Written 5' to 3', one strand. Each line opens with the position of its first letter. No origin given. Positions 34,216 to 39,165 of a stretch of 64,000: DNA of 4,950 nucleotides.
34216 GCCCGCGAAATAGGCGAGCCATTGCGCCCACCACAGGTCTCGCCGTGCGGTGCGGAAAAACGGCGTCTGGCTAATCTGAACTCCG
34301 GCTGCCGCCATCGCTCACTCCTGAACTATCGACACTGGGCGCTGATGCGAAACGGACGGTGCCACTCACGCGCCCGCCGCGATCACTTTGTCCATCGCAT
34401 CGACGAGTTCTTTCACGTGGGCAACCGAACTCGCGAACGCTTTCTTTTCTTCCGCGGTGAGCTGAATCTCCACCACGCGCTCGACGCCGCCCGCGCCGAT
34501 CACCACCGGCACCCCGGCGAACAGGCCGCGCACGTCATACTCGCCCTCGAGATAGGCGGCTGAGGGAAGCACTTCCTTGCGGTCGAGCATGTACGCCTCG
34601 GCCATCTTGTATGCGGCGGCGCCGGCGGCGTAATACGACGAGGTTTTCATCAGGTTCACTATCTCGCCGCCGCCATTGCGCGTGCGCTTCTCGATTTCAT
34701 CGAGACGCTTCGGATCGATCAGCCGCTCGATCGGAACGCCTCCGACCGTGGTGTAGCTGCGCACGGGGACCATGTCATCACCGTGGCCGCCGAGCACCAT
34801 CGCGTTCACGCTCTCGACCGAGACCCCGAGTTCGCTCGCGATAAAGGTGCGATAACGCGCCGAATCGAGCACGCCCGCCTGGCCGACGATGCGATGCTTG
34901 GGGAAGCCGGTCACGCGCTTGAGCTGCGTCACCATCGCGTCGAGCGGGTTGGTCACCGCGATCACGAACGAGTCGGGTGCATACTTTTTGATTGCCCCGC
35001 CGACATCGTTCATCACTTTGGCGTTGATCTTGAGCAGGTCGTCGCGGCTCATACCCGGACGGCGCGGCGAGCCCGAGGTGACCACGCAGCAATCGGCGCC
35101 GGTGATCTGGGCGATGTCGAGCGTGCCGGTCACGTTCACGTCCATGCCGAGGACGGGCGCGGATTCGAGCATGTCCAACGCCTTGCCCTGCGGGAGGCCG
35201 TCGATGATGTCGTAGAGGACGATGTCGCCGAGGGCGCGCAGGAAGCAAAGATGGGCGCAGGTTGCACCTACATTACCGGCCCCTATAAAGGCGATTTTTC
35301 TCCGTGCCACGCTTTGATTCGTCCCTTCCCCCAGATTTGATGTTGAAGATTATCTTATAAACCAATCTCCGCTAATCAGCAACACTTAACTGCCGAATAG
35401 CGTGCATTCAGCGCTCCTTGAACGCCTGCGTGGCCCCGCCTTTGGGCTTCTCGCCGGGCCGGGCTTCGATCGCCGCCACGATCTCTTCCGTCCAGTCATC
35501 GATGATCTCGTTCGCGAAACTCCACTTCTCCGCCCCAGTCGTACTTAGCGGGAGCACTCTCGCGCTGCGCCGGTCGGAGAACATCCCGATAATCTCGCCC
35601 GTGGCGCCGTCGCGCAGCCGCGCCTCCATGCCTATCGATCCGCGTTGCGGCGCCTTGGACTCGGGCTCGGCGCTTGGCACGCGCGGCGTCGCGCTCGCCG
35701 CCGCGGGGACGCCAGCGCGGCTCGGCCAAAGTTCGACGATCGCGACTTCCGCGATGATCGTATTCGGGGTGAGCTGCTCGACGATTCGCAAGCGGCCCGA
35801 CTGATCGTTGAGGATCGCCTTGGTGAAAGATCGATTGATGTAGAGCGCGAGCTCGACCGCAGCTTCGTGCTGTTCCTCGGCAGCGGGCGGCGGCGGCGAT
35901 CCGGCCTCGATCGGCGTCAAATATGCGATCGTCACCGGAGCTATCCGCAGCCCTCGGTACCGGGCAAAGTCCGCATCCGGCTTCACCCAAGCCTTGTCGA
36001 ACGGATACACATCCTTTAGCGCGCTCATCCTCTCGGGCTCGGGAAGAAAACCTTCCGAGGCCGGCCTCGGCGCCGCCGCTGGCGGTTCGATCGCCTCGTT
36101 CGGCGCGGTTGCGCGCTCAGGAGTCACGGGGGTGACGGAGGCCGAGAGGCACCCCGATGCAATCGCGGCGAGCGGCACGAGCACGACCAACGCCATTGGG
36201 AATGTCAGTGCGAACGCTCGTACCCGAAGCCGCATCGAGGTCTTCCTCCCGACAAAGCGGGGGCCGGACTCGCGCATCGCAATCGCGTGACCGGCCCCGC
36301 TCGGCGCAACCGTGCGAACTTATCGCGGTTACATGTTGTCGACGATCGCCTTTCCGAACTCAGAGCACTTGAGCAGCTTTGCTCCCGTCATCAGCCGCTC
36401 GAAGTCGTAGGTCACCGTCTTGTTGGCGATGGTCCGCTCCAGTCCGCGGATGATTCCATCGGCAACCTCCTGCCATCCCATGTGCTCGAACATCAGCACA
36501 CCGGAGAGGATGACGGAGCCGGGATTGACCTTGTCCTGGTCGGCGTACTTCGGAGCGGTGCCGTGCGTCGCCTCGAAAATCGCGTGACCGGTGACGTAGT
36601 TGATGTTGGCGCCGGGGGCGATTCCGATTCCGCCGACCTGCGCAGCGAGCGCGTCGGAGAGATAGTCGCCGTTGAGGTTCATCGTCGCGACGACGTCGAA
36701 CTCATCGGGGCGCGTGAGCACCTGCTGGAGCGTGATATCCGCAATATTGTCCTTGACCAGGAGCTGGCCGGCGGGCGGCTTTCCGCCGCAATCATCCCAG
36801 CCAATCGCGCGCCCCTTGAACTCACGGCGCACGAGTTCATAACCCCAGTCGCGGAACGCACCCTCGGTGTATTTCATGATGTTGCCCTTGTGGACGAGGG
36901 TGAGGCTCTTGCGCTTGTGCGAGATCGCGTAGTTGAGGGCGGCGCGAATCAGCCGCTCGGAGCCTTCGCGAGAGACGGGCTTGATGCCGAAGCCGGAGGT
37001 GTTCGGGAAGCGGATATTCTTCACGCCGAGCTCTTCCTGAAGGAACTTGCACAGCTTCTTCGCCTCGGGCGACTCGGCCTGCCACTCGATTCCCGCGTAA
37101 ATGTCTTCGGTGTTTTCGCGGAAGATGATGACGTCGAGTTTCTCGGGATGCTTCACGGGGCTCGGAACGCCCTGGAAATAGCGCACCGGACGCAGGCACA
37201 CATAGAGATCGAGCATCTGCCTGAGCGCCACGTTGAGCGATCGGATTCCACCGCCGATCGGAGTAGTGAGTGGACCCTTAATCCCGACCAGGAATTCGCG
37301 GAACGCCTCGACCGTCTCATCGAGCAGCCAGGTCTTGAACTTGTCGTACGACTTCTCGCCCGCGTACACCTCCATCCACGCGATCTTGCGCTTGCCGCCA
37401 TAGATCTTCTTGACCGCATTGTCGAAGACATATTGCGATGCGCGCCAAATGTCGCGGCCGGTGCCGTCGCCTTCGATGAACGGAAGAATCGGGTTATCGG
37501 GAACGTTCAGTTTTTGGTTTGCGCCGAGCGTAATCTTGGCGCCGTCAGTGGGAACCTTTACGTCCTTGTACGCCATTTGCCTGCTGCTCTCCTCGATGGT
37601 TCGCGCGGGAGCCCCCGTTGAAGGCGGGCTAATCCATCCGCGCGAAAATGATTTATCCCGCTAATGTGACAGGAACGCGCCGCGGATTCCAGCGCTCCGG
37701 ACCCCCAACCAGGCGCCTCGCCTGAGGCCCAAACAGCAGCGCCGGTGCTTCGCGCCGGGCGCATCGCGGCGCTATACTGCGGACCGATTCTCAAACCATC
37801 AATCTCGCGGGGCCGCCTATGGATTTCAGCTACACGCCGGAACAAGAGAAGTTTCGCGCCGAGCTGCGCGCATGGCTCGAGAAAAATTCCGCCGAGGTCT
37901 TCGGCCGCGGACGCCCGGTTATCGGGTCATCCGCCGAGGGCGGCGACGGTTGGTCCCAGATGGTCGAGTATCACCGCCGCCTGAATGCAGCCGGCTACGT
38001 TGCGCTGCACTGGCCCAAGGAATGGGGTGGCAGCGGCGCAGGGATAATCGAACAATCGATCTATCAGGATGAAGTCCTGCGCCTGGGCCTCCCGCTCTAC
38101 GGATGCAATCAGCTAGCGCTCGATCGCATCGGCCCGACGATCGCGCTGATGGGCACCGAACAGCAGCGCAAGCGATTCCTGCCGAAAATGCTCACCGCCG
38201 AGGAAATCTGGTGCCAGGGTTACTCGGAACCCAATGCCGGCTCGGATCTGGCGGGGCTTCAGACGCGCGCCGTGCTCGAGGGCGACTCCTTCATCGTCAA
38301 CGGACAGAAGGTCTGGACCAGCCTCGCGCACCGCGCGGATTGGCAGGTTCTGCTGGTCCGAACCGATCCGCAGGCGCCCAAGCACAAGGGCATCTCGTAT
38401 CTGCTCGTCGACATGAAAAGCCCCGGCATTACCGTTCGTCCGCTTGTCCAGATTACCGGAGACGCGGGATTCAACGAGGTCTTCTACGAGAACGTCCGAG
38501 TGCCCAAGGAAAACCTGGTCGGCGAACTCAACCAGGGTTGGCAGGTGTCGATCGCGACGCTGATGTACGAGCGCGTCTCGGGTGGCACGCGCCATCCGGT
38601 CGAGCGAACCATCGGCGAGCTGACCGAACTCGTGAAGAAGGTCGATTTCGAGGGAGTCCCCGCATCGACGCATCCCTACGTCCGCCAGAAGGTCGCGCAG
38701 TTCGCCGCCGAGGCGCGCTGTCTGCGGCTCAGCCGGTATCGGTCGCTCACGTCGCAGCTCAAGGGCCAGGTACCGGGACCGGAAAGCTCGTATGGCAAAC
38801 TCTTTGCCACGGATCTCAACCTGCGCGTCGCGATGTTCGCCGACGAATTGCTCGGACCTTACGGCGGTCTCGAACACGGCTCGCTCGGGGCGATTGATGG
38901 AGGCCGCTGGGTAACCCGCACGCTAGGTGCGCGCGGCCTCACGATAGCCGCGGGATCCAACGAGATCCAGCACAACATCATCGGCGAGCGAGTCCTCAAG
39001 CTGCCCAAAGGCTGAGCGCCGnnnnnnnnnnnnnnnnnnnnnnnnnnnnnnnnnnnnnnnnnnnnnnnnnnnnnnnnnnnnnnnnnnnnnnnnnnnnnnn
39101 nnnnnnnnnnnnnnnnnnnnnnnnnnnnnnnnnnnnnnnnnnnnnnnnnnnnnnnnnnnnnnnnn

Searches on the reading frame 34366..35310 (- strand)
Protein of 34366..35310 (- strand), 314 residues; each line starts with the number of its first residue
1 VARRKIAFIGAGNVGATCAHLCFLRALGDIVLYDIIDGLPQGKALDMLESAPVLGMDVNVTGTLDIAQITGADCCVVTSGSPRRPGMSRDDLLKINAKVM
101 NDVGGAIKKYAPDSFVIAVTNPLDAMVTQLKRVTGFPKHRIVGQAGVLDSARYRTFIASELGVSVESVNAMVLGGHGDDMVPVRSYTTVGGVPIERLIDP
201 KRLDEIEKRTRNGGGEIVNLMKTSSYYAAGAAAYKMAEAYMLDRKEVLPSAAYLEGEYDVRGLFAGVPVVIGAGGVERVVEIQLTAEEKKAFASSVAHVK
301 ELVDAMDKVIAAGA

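Call 53: search_protein_families(library=pfam, proteins=[window:34366-35310:-], max_evalue=0.00001)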
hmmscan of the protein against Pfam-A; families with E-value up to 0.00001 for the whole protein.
window:34366-35310:- (314 aa): 2 families
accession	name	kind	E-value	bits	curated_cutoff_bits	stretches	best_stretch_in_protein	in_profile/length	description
PF00056.29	Ldh_1_N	-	1.8e-34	119.2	27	1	5-143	2-141/141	lactate/malate dehydrogenase, NAD binding domain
PF02866.23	Ldh_1_C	-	1.2e-33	117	22.6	1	148-304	3-168/174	lactate/malate dehydrogenase, alpha/beta C-terminal domain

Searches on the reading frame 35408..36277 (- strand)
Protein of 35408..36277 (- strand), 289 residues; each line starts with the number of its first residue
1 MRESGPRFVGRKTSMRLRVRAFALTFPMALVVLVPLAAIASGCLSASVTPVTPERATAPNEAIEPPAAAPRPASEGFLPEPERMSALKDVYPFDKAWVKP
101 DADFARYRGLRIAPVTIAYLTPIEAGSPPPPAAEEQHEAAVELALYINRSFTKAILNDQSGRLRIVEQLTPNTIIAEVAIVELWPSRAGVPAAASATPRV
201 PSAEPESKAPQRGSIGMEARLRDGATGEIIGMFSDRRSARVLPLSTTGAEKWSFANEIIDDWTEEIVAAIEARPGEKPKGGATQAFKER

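Call 53: search_protein_families(library=pfam, proteins=[window:35408-36277:-], max_evalue=0.00001)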
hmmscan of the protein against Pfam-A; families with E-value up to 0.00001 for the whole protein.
window:35408-36277:- (289 aa): 1 family
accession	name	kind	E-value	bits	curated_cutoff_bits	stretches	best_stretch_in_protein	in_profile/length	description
PF11769.13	DUF3313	-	3.1e-14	53.6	26.1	1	96-265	25-186/187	Protein of unknown function (DUF3313)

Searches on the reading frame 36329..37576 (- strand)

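Call 53: search_protein_families(library=pfam, proteins=[window:36329-37576:-], max_evalue=0.00001)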
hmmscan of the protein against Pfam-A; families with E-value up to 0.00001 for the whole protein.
window:36329-37576:- (415 aa): 1 family
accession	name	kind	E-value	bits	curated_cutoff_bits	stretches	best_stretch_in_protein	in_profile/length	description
PF00180.25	Iso_dh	-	2.5e-89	300.4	27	1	32-411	3-348/348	Isocitrate/isopropylmalate dehydrogenase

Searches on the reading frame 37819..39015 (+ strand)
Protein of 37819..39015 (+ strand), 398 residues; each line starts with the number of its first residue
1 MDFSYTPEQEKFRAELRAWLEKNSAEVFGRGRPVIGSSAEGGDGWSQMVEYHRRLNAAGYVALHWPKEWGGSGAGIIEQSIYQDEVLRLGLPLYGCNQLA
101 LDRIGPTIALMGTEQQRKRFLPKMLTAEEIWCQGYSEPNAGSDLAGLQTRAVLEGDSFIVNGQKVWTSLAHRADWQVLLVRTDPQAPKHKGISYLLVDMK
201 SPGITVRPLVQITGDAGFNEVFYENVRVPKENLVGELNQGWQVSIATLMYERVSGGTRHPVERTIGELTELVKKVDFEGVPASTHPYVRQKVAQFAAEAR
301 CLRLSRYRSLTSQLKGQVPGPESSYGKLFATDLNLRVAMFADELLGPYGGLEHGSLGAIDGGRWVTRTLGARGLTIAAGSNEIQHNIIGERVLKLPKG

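Call 53: search_protein_families(library=pfam, proteins=[window:37819-39015:+], max_evalue=0.00001)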
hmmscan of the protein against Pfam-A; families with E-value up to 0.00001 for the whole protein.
window:37819-39015:+ (398 aa): 3 families
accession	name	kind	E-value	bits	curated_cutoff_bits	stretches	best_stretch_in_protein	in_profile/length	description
PF00441.29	Acyl-CoA_dh_1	-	3.6e-20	73.1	22.4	1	238-393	1-150/150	Acyl-CoA dehydrogenase, C-terminal domain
PF02770.24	Acyl-CoA_dh_M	-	4.2e-20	72.1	33.3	1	132-225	1-96/97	Acyl-CoA dehydrogenase, middle domain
PF02771.21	Acyl-CoA_dh_N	-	2.5e-14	54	22.9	1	6-128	1-113/113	Acyl-CoA dehydrogenase, N-terminal domain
